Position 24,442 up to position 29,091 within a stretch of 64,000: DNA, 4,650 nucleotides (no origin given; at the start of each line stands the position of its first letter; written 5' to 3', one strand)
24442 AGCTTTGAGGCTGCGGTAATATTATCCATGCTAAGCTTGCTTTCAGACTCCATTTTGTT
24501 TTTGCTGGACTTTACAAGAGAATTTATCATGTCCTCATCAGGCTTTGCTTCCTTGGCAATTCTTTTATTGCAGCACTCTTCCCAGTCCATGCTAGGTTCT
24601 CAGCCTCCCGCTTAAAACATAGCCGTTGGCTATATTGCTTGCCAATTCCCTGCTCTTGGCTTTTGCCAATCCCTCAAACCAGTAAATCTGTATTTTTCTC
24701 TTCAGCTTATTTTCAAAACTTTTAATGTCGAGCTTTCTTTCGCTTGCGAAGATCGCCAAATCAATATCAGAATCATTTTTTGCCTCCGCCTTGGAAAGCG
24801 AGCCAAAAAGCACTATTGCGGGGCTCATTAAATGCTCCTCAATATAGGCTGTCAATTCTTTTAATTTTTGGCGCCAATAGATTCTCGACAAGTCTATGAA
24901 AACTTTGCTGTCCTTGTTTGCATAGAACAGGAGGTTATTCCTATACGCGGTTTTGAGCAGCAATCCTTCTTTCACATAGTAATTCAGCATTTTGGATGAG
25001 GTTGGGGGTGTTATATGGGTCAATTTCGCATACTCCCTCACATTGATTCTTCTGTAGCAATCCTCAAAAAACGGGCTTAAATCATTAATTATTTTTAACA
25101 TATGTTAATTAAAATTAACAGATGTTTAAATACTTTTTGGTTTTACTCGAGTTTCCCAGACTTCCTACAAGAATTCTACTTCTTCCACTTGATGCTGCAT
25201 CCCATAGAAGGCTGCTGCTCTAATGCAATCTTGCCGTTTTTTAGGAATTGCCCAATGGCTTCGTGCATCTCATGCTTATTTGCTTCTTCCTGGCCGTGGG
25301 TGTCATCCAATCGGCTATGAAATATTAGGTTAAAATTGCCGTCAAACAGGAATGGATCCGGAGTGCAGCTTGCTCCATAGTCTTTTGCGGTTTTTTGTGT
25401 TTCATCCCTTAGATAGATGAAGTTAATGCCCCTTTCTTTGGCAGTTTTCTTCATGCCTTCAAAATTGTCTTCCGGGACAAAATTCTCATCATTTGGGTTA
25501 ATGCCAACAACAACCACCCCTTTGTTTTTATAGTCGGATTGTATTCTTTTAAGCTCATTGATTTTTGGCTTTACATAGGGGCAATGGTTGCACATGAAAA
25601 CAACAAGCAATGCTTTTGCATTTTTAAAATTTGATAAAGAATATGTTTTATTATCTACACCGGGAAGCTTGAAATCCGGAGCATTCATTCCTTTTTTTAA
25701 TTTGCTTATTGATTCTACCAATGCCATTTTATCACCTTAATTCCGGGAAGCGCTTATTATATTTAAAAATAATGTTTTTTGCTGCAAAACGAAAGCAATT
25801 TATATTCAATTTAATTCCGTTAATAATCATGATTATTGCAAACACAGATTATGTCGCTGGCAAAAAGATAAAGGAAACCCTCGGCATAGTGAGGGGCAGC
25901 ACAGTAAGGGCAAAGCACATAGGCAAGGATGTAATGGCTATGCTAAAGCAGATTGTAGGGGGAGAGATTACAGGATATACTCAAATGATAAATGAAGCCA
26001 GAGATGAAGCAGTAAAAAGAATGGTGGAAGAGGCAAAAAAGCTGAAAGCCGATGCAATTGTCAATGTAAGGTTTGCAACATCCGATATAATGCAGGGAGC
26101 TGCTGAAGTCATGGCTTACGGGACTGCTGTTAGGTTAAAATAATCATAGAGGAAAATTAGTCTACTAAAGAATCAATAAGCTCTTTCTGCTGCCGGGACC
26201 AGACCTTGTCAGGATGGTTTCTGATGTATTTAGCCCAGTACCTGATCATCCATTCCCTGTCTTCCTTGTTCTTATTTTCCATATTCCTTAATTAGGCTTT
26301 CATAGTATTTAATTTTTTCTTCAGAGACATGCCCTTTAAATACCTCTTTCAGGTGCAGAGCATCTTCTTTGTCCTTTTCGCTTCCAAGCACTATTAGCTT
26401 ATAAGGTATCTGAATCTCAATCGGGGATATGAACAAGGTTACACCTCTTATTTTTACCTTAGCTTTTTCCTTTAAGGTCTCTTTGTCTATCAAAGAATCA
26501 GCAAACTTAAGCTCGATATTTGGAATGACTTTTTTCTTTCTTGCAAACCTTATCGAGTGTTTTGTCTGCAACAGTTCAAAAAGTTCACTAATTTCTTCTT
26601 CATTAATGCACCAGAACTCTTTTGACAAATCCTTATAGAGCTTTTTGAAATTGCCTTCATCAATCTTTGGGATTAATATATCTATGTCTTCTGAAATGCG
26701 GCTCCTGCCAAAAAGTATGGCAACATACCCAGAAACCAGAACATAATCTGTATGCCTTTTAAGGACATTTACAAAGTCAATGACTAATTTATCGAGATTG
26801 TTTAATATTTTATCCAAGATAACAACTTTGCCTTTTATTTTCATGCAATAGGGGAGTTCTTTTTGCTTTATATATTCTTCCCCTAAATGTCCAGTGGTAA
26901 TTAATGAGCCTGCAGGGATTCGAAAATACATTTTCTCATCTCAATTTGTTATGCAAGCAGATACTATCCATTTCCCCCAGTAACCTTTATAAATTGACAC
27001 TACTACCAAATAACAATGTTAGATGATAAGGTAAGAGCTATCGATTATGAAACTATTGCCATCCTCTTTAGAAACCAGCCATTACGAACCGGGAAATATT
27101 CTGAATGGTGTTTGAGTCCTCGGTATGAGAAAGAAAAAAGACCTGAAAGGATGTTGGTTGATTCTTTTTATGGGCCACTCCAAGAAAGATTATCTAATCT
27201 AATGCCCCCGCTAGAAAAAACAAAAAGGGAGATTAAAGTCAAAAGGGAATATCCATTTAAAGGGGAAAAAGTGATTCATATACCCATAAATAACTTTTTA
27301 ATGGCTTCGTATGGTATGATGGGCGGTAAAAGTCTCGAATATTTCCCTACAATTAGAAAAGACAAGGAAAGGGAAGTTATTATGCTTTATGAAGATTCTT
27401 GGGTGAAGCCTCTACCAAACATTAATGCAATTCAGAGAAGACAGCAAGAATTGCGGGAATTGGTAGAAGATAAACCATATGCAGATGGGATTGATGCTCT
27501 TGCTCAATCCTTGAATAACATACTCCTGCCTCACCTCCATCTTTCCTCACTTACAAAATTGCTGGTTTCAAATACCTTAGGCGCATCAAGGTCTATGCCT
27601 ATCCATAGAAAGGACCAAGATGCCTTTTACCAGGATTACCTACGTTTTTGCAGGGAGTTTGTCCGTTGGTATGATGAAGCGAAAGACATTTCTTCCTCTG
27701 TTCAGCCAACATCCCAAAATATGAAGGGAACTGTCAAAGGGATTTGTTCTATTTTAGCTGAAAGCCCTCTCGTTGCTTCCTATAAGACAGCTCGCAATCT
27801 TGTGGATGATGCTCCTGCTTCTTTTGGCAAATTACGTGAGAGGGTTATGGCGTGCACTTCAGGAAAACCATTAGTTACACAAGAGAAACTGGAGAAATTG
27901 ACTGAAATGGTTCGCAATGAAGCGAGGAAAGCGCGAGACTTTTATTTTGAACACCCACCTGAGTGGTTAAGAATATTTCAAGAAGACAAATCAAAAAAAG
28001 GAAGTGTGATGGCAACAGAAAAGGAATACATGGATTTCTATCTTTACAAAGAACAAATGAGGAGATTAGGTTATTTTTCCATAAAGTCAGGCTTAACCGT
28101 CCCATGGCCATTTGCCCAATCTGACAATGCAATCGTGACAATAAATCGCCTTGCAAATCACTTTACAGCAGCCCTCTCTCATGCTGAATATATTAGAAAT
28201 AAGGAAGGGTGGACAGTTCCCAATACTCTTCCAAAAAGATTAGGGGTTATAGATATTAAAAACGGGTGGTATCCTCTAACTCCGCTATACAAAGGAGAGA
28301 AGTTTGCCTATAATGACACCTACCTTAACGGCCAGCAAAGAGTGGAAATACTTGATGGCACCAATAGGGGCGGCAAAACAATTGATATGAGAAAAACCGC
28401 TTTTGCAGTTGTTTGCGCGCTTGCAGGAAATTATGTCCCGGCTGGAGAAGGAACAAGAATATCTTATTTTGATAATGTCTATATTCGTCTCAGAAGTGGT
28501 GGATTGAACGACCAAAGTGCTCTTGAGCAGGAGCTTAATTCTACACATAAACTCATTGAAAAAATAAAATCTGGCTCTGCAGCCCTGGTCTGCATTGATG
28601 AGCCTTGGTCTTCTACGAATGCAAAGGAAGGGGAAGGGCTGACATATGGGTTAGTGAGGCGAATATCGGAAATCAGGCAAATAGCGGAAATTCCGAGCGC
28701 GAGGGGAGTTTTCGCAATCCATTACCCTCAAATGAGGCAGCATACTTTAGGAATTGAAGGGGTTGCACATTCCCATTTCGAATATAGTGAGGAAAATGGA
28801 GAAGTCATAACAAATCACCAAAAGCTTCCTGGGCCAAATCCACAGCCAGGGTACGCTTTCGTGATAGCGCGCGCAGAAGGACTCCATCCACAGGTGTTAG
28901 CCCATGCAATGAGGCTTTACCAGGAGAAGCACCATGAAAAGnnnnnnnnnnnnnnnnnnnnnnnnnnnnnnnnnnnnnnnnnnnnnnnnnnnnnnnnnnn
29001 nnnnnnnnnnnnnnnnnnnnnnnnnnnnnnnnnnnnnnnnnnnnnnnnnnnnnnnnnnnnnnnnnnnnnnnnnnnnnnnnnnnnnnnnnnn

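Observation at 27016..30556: Translationally coupled pair of divergent MutS-core ATPase paralogues: candidate undescribed two-component system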

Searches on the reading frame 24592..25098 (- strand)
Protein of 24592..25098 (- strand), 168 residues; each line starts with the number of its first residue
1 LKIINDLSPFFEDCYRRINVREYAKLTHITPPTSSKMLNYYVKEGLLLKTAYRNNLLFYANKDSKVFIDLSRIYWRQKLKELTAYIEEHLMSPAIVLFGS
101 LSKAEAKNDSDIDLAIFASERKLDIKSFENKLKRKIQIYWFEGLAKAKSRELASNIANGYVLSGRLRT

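Call 39: search_protein_families(library=pfam, proteins=[window:24592-25098:-], max_evalue=0.001)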
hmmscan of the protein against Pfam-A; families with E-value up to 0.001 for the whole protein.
window:24592-25098:- (168 aa): 2 families
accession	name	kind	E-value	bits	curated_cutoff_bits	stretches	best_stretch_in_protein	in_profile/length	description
PF18765.7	Polbeta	-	1.2e-08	35.4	26.9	1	81-133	2-50/93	Polymerase beta, Nucleotidyltransferase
PF01909.29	NTP_transf_2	-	7.3e-06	26.7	21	1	94-140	16-59/93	Nucleotidyltransferase domain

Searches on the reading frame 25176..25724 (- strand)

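Call 39: search_protein_families(library=pfam, proteins=[window:25176-25724:-], max_evalue=0.001)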
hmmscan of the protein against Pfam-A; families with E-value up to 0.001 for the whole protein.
window:25176-25724:- (182 aa): 5 families
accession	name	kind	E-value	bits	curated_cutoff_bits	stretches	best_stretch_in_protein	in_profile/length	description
PF08534.16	Redoxin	-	8.2e-23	81.3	26.6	1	10-144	1-139/148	Redoxin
PF00578.27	AhpC-TSA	-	8.5e-21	74.6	26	1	13-130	3-118/124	AhpC/TSA family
PF13098.12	Thioredoxin_2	-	2.8e-05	24.8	27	1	34-134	3-88/104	Thioredoxin-like domain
PF13905.12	Thioredoxin_8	-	3.3e-05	24.6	27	1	37-130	2-91/94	Thioredoxin-like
PF00255.25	GSHPx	-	0.0007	19.6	27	0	23-78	9-62/108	Glutathione peroxidase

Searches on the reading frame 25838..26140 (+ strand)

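Call 39: search_protein_families(library=pfam, proteins=[window:25838-26140:+], max_evalue=0.001)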
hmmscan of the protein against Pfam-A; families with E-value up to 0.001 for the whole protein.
window:25838-26140:+ (101 aa): 1 family
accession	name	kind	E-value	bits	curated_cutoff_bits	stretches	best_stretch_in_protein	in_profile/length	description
PF01906.23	YbjQ_1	-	5.3e-37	127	23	1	2-99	5-102/103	Putative heavy-metal-binding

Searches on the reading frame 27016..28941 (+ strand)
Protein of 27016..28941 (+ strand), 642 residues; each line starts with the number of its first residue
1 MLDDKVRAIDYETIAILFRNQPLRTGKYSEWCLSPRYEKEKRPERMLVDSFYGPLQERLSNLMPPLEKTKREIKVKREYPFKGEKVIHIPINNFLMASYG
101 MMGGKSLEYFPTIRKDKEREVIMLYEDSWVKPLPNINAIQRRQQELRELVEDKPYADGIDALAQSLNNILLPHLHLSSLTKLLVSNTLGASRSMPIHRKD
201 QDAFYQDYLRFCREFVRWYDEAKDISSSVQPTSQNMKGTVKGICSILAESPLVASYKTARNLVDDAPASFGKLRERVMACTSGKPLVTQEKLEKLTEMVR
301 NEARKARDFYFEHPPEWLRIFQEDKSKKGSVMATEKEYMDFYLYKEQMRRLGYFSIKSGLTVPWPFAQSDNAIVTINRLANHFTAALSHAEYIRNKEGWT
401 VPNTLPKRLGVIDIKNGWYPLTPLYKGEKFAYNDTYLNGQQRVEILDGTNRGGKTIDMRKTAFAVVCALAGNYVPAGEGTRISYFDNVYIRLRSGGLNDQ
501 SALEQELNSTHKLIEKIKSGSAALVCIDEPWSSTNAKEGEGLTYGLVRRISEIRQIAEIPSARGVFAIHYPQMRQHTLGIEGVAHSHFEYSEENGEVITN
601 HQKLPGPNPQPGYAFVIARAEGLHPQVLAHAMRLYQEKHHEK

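Call 4: search_protein_families(library=pfam, proteins=[window:27016-28941:+], max_evalue=1)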
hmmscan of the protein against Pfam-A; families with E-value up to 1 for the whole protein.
window:27016-28941:+ (642 aa): 1 family
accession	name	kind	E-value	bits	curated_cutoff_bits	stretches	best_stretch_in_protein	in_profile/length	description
PF00488.27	MutS_V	-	1.5e-17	64.6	30.2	1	445-636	2-185/188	MutS domain V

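Call 5: search_protein_families(library=ncbifam, proteins=[window:27016-28941:+], max_evalue=1)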
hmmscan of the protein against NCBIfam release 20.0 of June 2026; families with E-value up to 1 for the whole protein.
window:27016-28941:+ (642 aa): 4 families
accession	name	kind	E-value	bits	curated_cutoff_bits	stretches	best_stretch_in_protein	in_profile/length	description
NF003810.1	PRK05399.1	equivalog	5.1e-23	81.7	480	1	393-634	554-788/793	DNA mismatch repair protein MutS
TIGR01070.1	mutS1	equivalog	5e-19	68.1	641.7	1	411-637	562-780/840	DNA mismatch repair protein MutS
TIGR01069.2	mutS2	equivalog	4.2e-17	61.8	400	1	371-640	262-516/790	endonuclease MutS2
NF052383.1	ATPase_KamC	equivalog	2.2e-13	49.9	300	1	424-557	290-422/508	lysine 5,6-aminomutase reactivase ATPase KamC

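Call 13: find_homologous_proteins(query=window:27016-28941:+)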
Query window:27016-28941:+ (642 aa): 24 proteins with E <= 0.001 among 8000 candidates.
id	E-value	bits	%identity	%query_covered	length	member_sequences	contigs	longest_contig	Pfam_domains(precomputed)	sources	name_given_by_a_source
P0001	0.0e+0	1481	100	100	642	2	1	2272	PF00488.28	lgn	-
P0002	0.0e+0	1202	82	100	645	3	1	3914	PF00488.28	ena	-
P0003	2.0e-271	920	66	100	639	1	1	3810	PF00488.28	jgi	-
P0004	1.5e-196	673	50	100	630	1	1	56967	PF00488.28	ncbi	-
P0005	2.3e-131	457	54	62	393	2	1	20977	PF00488.28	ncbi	-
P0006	4.9e-82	294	43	42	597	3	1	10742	PF00488.28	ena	-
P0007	1.0e-13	69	27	35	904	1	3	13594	PF01624.26,PF05192.24,PF05188.24,PF05190.24,PF00488.28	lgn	-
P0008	6.0e-11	59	28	34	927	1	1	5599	PF01624.26,PF05192.24,PF05188.24,PF05190.24,PF00488.28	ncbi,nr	ncbi:MAG: DNA mismatch repair protein MutS [Blastocatellia bacterium]|nr:MAG: DNA mismatch repair pr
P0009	9.2e-10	56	26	34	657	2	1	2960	PF05192.24,PF05190.24,PF00488.28,PF27441.1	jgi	-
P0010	1.2e-9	55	26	35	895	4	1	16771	PF01624.26,PF05192.24,PF05188.24,PF05190.24,PF00488.28,PF27441.1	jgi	jgi:DNA mismatch repair protein MutS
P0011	8.1e-8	49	26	37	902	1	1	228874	PF01624.26,PF05192.24,PF05188.24,PF05190.24,PF00488.28,PF27441.1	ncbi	-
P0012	1.2e-7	49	24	35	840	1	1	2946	PF01624.26,PF05192.24,PF05188.24,PF05190.24,PF00488.28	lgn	-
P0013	2.4e-7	48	27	35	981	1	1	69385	PF01624.26,PF05192.24,PF05188.24,PF00488.28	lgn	-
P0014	6.6e-6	43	25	34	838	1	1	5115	PF20297.5,PF00488.28,PF01713.28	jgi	-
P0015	7.2e-6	43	24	36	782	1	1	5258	PF20297.5,PF00488.28,PF01713.28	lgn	-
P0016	1.1e-5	42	24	35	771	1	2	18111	PF20297.5,PF00488.28,PF01713.28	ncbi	-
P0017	1.9e-5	41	24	36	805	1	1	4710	PF20297.5,PF00488.28,PF01713.28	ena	-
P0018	4.9e-5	40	23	35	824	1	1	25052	PF20297.5,PF00488.28,PF01713.28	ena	-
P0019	6.5e-5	40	25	34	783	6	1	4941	PF20297.5,PF05192.24,PF00488.28,PF01713.28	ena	-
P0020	1.1e-4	39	25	36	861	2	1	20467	PF01624.26,PF05192.24,PF05188.24,PF05190.24,PF00488.28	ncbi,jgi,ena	-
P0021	1.8e-4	38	23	40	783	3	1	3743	PF20297.5,PF00488.28,PF01713.28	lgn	-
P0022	3.5e-4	37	28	22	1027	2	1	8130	PF01624.26,PF05192.24,PF05188.24,PF00488.28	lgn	-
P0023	5.0e-4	37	24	33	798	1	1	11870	PF00488.28,PF01713.28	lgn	-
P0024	6.8e-4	36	25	33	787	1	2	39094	PF20297.5,PF05192.24,PF00488.28,PF01713.28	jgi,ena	-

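Call 14: search_protein_families(library=padloc, proteins=[window:27016-28941:+], max_evalue=1)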
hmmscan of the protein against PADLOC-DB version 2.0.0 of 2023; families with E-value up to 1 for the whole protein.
window:27016-28941:+ (642 aa): 0 families

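Call 17: find_encoding_contigs(protein=P0004, flank=10000, max_places=3)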
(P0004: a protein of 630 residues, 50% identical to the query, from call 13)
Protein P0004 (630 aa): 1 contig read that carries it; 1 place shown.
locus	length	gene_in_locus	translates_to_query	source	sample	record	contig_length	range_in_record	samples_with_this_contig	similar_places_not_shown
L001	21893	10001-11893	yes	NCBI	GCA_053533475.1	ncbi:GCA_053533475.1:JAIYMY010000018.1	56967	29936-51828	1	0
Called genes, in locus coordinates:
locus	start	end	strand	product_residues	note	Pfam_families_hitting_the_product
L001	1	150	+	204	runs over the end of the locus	-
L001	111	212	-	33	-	-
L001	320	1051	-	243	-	PF00121:TIM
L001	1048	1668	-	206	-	PF07314:Lit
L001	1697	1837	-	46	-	-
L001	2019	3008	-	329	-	PF00480:ROK, PF02685:Glucokinase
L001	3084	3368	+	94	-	PF01918:Alba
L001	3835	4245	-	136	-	-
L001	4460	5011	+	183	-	PF08534:Redoxin, PF00578:AhpC-TSA, PF00255:GSHPx (weak), PF13905:Thioredoxin_8 (weak)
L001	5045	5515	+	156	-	-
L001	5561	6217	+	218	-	-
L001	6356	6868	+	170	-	-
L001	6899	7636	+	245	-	PF00005:ABC_tran, PF02463:SMC_N (faint), PF13304:AAA_21 (weak)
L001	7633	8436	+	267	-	PF01061:ABC2_membrane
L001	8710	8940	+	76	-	PF13275:S4_2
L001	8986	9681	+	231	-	-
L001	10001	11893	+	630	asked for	PF00488:MutS_V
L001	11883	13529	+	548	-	PF00488:MutS_V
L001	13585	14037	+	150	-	-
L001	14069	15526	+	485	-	PF00587:tRNA-synt_2b, PF03129:HGTP_anticodon, PF09180:ProRS-C_1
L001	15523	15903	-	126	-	-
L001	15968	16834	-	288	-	PF13793:Pribosyltran_N, PF00156:Pribosyltran, PF14681:UPRTase (weak), PF14572:Pribosyl_synth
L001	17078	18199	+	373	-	-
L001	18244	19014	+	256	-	PF01978:TrmB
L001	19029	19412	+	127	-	-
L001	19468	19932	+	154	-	-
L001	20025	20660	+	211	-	PF00227:Proteasome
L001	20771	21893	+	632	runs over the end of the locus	PF07650:KH_2 (faint), PF17214:KH_TffA, PF23023:Anti-Pycsar_Apyc1 (weak), PF00753:Lactamase_B, PF16661:Lactamase_B_6, PF12706:Lactamase_B_2, PF10996:Beta-Casp, PF07521:RMMBL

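Call 18: find_encoding_contigs(protein=P0006, flank=10000, max_places=3)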
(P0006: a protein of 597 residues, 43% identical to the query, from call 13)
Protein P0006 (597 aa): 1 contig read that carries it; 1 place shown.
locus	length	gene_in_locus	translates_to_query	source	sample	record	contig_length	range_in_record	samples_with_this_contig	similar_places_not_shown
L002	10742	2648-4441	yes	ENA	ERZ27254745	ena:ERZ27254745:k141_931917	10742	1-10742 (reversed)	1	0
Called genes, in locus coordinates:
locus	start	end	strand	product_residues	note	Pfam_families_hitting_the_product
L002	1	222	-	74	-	?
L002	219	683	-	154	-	-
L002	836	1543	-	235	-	-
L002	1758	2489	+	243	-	-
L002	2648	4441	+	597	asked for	PF00488:MutS_V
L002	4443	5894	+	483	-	PF00488:MutS_V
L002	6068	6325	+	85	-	PF03729:DUF308 (weak), PF11295:DUF3096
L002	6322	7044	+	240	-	-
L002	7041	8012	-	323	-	-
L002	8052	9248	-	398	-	PF01926:MMR_HSR1, PF02421:FeoB_N (faint), PF08438:YGR210-like_G4, PF02824:TGS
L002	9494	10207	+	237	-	-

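Call 40: predict_structure(alignment_id=A4)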
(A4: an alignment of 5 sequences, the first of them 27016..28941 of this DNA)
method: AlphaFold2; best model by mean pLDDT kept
length: 642 residues; sequences in the alignment: 5
mean_pLDDT: 48.9   pTM: 0.49
mean pLDDT of the five models: 48.9, 45.8, 39.9, 33.8, 32.3
residues with pLDDT >= 90: 22; 70-90: 134; 50-70: 74; < 50: 412
segments of 3 or more residues with pLDDT < 50: 1-49, 66-80, 82-109, 189-195, 284-292, 294-296, 305-307, 309-362, 397-400, 402-628, 638-642
pLDDT, mean of each block of 10 residues (from residue 1): 26 28 29 29 34 74 51 41 43 33 33 63 68 55 76 86 85 72 61 50 78 91 87 80 85 89 88 79 49 48 48 46 40 36 39 34 63 75 84 61 36 31 27 24 24 27 34 29 31 31 36 40 35 31 33 32 32 26 30 38 35 42 41 48 29
secondary structure, 60 per line:
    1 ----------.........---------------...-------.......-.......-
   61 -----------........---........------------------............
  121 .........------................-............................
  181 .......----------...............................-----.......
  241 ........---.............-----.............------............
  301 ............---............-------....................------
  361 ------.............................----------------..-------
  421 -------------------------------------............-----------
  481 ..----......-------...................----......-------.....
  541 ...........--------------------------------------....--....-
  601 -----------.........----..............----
elements in order (helices of 4 or more, strands of 3 or more residues): H11-19 H45-51 H53-59 E72-79 E83-90 H109-129 H136-151 H153-187 H198-228 H234-248 H252-264 H270-282 H289-312 H316-327 H335-354 H367-395 H458-469 E487-492 H500-518 E523-528 H536-551 E590-593 E596-599 H612-620 H625-638

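Call 58: fold_search(model_id=the predicted structure, library=pdb)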
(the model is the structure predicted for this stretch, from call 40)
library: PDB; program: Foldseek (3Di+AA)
matches with E <= 10: 684; with E <= 0.001: 35
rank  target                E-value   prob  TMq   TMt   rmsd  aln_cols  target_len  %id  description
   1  1w7a_B                6.0e-08  1.00  0.24  0.21  18.9       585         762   18  ATP bound MutS (released 2004-09-10)
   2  1wbd_B                6.6e-08  1.00  0.24  0.21  18.9       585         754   18  Crystal structure of E. coli DNA mismatch repair enzyme MutS, E38Q mutant, in complex with a G.T mismatch (released 2006-01-18)
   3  1ng9_B                6.6e-08  1.00  0.22  0.20  19.3       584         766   18  E.coli MutS R697A: an ATPase-asymmetry mutant (released 2003-02-11)
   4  3k0s_B                1.3e-07  1.00  0.24  0.22  19.1       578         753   18  Crystal structure of E.coli DNA mismatch repair protein MutS, D693N mutant, in complex with GT mismatched DNA (released 2010-02-16)
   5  1e3m_B                2.6e-07  1.00  0.23  0.21  19.0       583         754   17  The crystal structure of E. coli MutS binding to DNA with a G:T mismatch (released 2000-11-01)
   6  1wbb_B                4.9e-07  1.00  0.24  0.21  18.9       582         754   18  Crystal structure of E. coli DNA mismatch repair enzyme MutS, E38A mutant, in complex with a G.T mismatch (released 2006-01-18)
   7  1w7a_A                5.4e-07  1.00  0.23  0.20  19.0       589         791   17  ATP bound MutS (released 2004-09-10)
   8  8r7e_A                5.7e-07  1.00  0.23  0.20  18.9       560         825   18  MutSbeta bound to compound CHDI-00898647 in the canonical DNA-mismatch bound form (released 2024-11-27)
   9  1wb9_B                5.9e-07  1.00  0.24  0.21  19.1       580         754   17  Crystal Structure of E. coli DNA Mismatch Repair enzyme MutS, E38T mutant, in complex with a G.T mismatch (released 2006-01-18)
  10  7ai6_B                6.8e-07  1.00  0.24  0.21  18.8       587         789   17  MutS in mismatch bound state (released 2021-03-31)
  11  1ewq_B                7.9e-07  1.00  0.21  0.19  20.3       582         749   16  CRYSTAL STRUCTURE TAQ MUTS COMPLEXED WITH A HETERODUPLEX DNA AT 2.2 A RESOLUTION (released 2000-10-23)
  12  8r7v_A                1.0e-06  1.00  0.21  0.18  18.4       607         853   14  MutSbeta bound to compound CHDI-00898647 in the canonical DNA-mismatch bound form (released 2024-10-30)
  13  1wbb_A                1.0e-06  1.00  0.23  0.20  18.9       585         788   17  Crystal structure of E. coli DNA mismatch repair enzyme MutS, E38A mutant, in complex with a G.T mismatch (released 2006-01-18)
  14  2wtu_B                1.1e-06  1.00  0.24  0.22  18.8       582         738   18  Crystal structure of Escherichia coli MutS in complex with a 16 basepair oligo containing an A.A mismatch. (released 2010-02-09)
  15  1e3m_A                1.2e-06  1.00  0.23  0.20  19.1       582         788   17  The crystal structure of E. coli MutS binding to DNA with a G:T mismatch (released 2000-11-01)
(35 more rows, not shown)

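Call 89: find_encoding_contigs(protein=P0002, flank=4000, max_places=2)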
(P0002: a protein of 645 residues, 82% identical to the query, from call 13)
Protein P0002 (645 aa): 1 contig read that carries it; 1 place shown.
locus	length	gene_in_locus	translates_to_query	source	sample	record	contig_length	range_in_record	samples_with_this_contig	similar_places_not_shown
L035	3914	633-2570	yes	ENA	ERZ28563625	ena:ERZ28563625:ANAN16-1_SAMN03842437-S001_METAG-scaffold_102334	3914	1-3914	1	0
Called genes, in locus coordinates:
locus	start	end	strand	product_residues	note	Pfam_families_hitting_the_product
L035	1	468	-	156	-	?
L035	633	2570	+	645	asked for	PF00488:MutS_V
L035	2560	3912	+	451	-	?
